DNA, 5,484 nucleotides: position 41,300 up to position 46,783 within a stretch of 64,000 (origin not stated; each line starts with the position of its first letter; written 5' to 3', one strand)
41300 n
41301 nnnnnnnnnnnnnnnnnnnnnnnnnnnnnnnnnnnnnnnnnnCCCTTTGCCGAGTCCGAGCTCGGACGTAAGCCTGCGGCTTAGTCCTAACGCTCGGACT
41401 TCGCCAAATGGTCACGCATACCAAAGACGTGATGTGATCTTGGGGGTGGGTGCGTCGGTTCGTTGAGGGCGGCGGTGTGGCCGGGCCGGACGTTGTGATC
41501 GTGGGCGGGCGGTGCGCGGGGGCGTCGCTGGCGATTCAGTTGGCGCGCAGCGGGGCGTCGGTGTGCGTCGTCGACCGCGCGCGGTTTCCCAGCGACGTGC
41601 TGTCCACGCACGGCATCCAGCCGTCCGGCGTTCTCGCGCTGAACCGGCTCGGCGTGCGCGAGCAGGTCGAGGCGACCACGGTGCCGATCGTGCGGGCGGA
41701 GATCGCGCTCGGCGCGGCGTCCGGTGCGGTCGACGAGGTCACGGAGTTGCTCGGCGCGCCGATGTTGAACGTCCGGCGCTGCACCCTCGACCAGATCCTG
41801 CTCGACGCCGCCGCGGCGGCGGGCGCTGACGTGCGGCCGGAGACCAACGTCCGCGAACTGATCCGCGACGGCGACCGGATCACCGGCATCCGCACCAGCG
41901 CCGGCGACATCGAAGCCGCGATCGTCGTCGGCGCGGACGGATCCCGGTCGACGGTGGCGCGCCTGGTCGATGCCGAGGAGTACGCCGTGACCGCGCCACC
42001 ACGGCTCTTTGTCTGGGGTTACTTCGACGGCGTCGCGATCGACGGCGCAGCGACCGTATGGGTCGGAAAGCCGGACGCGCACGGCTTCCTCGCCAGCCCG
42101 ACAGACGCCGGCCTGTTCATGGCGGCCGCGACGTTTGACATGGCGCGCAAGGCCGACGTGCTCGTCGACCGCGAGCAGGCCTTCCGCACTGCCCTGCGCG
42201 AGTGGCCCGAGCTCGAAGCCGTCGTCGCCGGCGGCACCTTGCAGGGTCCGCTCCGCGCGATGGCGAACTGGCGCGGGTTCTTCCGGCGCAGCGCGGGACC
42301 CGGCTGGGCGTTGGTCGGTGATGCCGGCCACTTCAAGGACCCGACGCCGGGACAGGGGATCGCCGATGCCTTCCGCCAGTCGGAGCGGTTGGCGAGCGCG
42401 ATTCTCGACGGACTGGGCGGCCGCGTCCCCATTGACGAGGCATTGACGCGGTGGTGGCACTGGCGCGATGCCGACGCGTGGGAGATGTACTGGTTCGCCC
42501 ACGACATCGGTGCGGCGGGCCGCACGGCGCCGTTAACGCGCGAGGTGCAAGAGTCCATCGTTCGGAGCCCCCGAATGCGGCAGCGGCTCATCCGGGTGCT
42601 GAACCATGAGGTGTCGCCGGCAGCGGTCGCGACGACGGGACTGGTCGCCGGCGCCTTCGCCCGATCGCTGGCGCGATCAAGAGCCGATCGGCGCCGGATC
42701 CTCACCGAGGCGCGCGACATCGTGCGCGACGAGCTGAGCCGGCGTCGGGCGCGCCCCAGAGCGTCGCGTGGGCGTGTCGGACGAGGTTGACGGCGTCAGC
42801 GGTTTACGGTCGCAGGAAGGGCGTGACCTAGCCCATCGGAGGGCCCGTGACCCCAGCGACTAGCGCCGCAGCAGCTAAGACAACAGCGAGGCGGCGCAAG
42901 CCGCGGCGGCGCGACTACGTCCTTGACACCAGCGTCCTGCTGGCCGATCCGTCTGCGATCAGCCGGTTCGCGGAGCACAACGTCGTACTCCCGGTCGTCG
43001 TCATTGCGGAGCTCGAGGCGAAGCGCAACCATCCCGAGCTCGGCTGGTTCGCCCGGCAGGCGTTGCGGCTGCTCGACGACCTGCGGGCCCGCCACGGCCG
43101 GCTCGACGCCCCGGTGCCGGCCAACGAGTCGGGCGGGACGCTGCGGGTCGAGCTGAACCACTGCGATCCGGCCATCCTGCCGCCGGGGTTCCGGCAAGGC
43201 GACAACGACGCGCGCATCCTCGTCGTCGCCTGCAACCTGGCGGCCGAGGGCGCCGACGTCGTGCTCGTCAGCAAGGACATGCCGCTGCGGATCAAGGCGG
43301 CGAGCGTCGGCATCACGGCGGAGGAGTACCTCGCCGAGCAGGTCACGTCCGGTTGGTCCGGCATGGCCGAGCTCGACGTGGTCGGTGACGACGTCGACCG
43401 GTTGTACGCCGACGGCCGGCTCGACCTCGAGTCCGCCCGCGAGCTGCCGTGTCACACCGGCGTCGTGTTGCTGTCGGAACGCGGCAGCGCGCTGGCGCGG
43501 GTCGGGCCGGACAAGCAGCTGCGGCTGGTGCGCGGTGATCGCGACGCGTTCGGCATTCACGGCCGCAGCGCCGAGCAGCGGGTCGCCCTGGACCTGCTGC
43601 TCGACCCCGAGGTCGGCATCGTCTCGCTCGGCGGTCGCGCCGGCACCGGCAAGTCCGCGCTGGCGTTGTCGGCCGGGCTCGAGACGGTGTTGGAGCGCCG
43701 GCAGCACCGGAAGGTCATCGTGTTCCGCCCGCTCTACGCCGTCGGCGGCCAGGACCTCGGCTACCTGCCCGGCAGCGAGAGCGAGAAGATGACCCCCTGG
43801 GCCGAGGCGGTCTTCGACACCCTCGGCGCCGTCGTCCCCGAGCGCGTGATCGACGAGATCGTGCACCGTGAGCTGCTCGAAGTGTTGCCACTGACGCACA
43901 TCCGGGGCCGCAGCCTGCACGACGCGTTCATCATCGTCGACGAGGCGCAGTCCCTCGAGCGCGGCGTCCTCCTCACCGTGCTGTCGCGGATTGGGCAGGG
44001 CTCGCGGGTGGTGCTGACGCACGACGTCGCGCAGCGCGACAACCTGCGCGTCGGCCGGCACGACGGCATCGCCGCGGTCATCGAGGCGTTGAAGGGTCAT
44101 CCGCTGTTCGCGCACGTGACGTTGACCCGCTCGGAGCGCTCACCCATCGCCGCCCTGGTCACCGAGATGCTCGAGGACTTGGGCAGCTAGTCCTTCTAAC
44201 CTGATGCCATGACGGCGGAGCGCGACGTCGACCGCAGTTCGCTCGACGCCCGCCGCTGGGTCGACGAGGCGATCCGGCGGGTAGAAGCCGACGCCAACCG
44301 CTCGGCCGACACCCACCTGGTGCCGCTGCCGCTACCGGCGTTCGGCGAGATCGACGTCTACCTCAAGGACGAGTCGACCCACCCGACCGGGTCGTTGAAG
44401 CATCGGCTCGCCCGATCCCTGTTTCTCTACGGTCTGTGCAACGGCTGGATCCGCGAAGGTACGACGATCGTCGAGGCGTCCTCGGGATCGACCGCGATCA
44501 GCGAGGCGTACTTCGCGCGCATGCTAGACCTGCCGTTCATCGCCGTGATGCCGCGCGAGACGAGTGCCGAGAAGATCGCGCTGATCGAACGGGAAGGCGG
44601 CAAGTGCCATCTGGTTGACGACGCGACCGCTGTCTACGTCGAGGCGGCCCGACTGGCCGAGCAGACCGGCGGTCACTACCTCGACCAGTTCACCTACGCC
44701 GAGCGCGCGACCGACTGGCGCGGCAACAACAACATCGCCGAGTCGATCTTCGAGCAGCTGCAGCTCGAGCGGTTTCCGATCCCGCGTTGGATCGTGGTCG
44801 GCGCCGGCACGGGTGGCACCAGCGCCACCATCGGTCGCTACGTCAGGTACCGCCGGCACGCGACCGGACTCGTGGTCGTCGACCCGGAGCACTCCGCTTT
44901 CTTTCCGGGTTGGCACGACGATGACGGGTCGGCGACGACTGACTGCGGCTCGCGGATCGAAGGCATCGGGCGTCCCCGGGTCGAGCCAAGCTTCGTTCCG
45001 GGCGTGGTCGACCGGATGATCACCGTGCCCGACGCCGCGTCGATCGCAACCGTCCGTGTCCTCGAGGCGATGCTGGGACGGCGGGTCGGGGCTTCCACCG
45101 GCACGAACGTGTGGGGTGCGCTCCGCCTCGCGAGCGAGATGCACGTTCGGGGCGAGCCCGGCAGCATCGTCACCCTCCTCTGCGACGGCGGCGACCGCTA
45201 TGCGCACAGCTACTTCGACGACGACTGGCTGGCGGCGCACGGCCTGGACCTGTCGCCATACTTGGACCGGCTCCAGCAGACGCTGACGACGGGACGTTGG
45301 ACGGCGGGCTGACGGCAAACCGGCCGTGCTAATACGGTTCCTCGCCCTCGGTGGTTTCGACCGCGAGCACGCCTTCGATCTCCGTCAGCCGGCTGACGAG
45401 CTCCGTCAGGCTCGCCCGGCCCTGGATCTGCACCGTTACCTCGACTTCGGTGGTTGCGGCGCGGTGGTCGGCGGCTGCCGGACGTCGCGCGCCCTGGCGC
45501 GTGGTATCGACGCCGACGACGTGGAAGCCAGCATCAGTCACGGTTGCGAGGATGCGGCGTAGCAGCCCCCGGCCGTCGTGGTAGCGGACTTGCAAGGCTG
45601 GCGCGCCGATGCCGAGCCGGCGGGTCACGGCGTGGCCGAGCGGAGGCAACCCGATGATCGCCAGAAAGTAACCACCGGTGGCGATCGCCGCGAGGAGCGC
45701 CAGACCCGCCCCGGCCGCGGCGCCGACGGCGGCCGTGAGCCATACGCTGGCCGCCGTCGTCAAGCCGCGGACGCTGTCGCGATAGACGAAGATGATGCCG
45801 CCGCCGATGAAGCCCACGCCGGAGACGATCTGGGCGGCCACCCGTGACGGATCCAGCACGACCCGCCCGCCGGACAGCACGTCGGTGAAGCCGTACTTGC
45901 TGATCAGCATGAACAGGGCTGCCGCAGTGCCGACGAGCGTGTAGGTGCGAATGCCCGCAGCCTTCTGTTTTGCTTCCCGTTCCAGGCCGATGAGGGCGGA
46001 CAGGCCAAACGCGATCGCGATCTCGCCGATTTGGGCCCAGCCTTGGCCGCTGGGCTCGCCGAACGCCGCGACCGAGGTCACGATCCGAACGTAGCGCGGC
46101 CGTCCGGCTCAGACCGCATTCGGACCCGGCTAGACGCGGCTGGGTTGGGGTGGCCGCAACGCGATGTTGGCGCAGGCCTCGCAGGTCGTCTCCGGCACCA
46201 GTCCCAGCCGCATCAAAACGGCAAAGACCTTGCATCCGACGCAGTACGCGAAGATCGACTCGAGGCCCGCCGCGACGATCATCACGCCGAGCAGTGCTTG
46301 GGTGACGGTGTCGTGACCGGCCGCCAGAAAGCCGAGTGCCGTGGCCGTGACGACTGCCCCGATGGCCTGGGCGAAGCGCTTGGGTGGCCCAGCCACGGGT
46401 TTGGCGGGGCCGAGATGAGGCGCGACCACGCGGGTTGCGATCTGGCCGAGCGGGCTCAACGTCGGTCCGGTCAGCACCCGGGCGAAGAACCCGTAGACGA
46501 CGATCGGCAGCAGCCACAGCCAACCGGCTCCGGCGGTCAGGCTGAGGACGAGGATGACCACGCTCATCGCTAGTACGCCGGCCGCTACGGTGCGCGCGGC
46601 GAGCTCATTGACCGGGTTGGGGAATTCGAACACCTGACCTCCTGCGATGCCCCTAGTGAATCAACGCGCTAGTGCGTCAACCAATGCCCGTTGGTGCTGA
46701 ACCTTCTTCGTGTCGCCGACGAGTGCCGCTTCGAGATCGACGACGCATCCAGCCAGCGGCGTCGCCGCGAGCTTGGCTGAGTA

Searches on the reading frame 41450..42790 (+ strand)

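Call 89: search_protein_families(library=pfam, max_evalue=0.00001, proteins=[window:41450-42790:+])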
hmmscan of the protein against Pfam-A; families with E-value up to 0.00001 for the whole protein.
window:41450-42790:+ (446 aa): 5 families
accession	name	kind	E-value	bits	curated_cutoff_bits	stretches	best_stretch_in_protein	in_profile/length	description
PF01494.25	FAD_binding_3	-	1.4e-24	87.4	22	1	14-324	3-324/349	FAD binding domain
PF01266.30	DAO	-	7.6e-10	39.3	27.9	0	14-48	1-35/353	FAD dependent oxidoreductase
PF12831.13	FAD_oxidored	-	7.5e-07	29.2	27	1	14-162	1-143/416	FAD dependent oxidoreductase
PF07992.20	Pyr_redox_2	-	7.7e-07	29.3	26.1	0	14-45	2-34/291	Pyridine nucleotide-disulphide oxidoreductase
PF00890.30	FAD_binding_2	-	4.8e-06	26.5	20.4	0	14-44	1-31/414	FAD binding domain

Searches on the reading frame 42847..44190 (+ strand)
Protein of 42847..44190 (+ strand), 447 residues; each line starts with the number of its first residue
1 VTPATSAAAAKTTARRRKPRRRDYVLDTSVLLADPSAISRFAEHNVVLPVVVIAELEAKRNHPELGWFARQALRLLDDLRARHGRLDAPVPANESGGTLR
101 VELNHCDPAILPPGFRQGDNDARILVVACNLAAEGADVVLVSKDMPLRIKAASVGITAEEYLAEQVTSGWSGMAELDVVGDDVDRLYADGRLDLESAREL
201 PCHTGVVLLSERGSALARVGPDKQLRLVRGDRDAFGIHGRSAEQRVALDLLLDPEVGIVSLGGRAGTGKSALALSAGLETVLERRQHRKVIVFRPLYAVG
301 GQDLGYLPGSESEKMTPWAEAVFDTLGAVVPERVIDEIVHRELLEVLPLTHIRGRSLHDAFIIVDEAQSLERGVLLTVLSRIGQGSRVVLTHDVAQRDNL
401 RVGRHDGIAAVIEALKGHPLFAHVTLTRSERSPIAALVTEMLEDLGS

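Call 89: search_protein_families(library=pfam, max_evalue=0.00001, proteins=[window:42847-44190:+])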
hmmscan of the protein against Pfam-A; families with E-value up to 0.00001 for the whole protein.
window:42847-44190:+ (447 aa): 2 families
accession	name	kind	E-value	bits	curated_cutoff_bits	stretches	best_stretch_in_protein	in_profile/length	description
PF02562.22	PhoH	-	1.4e-47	162.3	27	1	237-441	2-203/205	PhoH-like protein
PF13638.12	PIN_4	-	1.1e-25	90.9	21.9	1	24-161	1-131/132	PIN domain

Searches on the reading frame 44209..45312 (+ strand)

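Call 24: search_protein_families(library=pfam, max_evalue=0.001, proteins=[window:44209-45312:+])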
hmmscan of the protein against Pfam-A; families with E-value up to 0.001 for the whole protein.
window:44209-45312:+ (367 aa): 1 family
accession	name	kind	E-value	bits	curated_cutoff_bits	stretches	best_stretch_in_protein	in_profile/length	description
PF00291.31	PALP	-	1.4e-50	172.8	35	1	35-326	8-295/295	Pyridoxal-phosphate dependent enzyme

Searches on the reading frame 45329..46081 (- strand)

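Call 24: search_protein_families(library=pfam, max_evalue=0.001, proteins=[window:45329-46081:-])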
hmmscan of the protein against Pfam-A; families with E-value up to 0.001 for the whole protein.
window:45329-46081:- (250 aa): 2 families
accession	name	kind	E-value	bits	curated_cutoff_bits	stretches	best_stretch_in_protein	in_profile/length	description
PF02308.21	MgtC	-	1.3e-35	122.8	31.4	1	21-148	1-118/121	MgtC family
PF13291.12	ACT_4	-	9.1e-07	29.9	27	1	163-242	9-79/80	ACT domain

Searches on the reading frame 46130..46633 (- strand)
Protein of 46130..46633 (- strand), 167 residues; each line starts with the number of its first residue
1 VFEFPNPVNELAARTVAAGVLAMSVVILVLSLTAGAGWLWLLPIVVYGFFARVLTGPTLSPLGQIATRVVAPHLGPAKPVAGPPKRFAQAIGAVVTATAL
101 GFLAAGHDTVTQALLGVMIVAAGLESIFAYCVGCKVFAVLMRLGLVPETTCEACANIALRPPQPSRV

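Call 6: search_protein_families(library=pfam, max_evalue=1, proteins=[window:46130-46633:-])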
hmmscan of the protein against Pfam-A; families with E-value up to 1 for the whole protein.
window:46130-46633:- (167 aa): 2 families
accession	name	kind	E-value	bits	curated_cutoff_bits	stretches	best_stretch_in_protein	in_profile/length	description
PF14340.12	DUF4395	-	6.3e-31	107.8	24.5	1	8-142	1-130/130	Domain of unknown function (DUF4395)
PF04632.18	FUSC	-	0.66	8.9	30.9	1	10-105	400-495/660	Fusaric acid resistance protein family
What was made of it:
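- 46130..46633 (-): DUF4395 membrane protein (167 aa) with an invariant CxxC-x16-CxxC motif at the end of the last TM helix and in the tail. Pfam PF14340, E 6e-31 (call 6).
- On DUF4395 (the neighbour at 46130-46633): 107.8 bits against a cut-off of 24.5, covering the full profile (call 6).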

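Call 7: search_protein_families(library=ncbifam, max_evalue=1, proteins=[window:46130-46633:-])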
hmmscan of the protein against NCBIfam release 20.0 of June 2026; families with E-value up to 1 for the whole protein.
window:46130-46633:- (167 aa): 1 family
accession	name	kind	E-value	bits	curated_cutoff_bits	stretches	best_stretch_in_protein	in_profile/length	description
NF033481.2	auto_Ata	exception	0.42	7.8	2500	1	86-124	179-217/1862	trimeric autotransporter adhesin Ata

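Call 84: search_protein_families(library=padloc, max_evalue=0.01, proteins=[window:46130-46633:-])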
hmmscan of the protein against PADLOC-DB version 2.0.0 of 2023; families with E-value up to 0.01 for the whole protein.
window:46130-46633:- (167 aa): 0 families
